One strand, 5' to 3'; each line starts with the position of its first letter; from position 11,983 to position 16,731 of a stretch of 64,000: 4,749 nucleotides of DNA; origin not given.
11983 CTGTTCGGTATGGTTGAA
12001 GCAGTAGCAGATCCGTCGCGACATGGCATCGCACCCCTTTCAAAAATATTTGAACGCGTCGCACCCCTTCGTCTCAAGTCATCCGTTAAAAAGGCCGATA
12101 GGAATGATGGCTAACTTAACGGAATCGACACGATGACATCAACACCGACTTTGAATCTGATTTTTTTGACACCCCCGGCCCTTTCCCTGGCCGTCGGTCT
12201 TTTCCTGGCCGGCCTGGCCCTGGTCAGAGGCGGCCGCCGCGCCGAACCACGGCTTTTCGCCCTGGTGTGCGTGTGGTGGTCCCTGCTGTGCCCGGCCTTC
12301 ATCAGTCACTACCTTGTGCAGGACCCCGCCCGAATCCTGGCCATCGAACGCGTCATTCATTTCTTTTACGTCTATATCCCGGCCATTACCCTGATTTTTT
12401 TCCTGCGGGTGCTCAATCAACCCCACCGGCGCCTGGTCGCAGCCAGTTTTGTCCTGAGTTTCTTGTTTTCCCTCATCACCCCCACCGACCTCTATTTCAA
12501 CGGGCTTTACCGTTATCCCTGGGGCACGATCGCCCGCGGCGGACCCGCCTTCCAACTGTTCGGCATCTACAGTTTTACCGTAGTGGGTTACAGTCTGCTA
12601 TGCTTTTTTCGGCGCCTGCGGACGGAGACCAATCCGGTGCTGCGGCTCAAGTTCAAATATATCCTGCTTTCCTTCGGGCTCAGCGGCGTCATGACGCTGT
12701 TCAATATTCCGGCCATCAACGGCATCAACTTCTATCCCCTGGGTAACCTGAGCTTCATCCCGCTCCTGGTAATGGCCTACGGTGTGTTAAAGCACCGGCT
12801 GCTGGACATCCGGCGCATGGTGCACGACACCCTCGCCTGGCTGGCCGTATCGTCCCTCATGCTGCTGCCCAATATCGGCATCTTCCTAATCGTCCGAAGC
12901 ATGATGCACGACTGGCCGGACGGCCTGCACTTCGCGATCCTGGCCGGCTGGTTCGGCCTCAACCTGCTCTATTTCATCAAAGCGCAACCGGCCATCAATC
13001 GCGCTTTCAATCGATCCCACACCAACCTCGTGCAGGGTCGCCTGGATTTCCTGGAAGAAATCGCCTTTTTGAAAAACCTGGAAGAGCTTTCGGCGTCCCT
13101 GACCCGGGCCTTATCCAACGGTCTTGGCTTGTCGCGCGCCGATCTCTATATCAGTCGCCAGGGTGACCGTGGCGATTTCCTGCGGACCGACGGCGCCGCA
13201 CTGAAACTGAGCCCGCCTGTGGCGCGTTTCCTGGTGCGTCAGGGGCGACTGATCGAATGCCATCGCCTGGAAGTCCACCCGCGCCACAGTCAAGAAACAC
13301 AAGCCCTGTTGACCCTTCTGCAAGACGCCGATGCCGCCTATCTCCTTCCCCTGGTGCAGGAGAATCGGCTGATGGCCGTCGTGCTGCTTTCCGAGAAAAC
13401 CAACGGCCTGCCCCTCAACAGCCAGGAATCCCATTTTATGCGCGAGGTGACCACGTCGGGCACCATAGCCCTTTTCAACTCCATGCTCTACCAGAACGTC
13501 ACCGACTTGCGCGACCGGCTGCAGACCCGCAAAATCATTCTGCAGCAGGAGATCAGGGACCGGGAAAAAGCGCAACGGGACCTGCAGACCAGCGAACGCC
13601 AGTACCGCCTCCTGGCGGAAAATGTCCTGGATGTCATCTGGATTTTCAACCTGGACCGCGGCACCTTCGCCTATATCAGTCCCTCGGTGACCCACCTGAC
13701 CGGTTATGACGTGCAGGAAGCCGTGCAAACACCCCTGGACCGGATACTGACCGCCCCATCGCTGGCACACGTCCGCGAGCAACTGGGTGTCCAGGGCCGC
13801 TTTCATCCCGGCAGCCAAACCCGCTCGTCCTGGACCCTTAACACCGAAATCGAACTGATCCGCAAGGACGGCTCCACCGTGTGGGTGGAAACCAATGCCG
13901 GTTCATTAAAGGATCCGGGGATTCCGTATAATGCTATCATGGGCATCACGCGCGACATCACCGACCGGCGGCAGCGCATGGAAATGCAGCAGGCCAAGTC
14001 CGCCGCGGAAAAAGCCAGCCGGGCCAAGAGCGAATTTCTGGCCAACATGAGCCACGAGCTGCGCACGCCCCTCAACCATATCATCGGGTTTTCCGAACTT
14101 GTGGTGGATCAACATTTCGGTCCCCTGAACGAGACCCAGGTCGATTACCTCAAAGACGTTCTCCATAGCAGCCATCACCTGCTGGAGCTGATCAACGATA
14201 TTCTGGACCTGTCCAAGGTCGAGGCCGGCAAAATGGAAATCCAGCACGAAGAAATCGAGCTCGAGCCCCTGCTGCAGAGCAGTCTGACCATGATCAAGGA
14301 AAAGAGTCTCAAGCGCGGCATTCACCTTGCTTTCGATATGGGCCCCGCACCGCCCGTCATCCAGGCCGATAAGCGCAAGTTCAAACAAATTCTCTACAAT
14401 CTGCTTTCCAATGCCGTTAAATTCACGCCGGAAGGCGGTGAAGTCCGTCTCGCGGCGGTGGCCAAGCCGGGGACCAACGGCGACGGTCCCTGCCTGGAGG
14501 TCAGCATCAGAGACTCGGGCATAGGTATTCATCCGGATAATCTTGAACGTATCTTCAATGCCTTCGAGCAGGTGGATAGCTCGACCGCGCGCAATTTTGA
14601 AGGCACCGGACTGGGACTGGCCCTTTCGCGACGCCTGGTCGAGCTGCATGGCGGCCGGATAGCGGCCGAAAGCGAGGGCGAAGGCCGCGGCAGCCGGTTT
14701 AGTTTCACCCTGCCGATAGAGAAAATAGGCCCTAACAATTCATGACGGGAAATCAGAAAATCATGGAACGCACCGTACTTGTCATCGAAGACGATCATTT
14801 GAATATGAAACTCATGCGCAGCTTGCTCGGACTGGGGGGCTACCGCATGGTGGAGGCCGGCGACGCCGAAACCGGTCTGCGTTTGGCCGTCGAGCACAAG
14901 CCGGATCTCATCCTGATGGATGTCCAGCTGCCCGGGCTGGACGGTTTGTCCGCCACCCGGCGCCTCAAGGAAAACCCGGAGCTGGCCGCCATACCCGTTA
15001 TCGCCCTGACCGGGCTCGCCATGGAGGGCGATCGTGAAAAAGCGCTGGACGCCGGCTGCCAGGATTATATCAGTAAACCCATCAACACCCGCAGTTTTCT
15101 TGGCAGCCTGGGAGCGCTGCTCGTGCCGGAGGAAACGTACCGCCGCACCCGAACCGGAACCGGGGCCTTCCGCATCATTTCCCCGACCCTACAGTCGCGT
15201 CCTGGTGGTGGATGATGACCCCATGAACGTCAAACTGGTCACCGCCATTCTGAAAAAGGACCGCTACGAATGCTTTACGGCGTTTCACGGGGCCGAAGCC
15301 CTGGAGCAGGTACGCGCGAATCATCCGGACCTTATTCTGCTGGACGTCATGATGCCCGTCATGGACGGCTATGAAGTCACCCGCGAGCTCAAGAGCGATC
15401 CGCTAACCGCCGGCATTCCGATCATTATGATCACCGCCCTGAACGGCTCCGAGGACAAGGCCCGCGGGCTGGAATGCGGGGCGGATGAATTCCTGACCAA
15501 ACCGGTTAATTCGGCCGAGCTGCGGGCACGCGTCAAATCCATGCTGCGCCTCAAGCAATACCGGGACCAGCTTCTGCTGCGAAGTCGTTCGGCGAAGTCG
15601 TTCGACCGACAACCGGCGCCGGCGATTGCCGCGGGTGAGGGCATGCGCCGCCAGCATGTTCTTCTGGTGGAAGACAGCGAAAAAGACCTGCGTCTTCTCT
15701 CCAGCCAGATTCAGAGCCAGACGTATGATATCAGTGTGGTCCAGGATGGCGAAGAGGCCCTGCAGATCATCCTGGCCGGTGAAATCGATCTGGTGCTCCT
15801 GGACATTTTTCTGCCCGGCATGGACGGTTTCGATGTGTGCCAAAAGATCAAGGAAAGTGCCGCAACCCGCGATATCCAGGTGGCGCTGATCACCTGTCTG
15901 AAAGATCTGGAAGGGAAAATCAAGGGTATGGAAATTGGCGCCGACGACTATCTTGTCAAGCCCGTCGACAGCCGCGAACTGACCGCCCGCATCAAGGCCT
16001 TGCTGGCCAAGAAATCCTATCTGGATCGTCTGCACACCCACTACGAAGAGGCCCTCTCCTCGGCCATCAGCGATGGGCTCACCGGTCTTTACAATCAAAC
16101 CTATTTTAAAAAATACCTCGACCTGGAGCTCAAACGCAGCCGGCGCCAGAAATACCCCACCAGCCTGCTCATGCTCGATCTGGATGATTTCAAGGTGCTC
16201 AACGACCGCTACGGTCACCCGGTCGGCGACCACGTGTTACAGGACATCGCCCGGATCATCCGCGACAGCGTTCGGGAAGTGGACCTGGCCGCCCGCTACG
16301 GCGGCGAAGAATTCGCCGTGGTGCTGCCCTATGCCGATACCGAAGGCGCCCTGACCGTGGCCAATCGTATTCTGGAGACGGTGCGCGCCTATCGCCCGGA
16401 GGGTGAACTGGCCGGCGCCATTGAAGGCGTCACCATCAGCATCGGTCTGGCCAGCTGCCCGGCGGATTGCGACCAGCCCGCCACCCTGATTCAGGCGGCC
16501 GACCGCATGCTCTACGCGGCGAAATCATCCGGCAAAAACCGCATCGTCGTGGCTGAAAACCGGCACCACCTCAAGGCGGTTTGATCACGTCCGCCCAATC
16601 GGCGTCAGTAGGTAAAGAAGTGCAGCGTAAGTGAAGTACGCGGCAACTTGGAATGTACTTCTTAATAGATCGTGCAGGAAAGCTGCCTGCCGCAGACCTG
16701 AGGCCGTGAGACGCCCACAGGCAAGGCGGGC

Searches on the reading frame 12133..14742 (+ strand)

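Call 45: search_protein_families(library=pfam, proteins=[window:12133-14742:+], max_evalue=0.00001)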
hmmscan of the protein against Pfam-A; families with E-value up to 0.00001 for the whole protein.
window:12133-14742:+ (870 aa): 4 families
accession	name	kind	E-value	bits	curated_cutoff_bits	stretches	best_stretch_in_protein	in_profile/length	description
PF02518.31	HATPase_c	-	1.6e-28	99.8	26.4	1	746-863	2-110/111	Histidine kinase-, DNA gyrase B-, and HSP90-like ATPase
PF00512.31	HisKA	-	2e-21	76.3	26.9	1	631-699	1-66/66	His Kinase A (phospho-acceptor) domain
PF13426.13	PAS_9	-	9.9e-10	39.1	27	1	501-611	3-103/103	PAS domain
PF08447.18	PAS_3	-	2.9e-06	27.9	25.6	0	513-593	2-76/89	PAS fold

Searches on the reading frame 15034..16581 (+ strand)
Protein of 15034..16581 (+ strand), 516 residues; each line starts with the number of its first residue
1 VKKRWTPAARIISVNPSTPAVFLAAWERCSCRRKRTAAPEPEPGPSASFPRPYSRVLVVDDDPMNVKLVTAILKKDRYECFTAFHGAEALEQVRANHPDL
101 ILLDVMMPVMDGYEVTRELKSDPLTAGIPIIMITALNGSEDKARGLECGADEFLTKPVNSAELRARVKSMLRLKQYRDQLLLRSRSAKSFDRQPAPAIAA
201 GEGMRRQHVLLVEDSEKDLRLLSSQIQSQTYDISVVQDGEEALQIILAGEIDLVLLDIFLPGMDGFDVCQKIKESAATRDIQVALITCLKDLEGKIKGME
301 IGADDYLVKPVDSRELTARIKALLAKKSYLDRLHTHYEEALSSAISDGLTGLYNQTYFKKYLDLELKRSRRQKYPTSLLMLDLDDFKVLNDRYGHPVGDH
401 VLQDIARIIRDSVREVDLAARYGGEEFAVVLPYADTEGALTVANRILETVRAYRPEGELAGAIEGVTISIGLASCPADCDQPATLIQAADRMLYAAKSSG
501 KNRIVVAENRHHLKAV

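Call 45: search_protein_families(library=pfam, proteins=[window:15034-16581:+], max_evalue=0.00001)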
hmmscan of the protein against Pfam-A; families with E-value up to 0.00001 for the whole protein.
window:15034-16581:+ (516 aa): 2 families
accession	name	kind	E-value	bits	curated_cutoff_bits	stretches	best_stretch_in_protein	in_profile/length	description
PF00072.30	Response_reg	-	2.3e-57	192.4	30.2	2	56-168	1-111/111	Response regulator receiver domain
PF00990.26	GGDEF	-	2.1e-48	164.6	23.8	1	344-503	1-161/161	Diguanylate cyclase, GGDEF domain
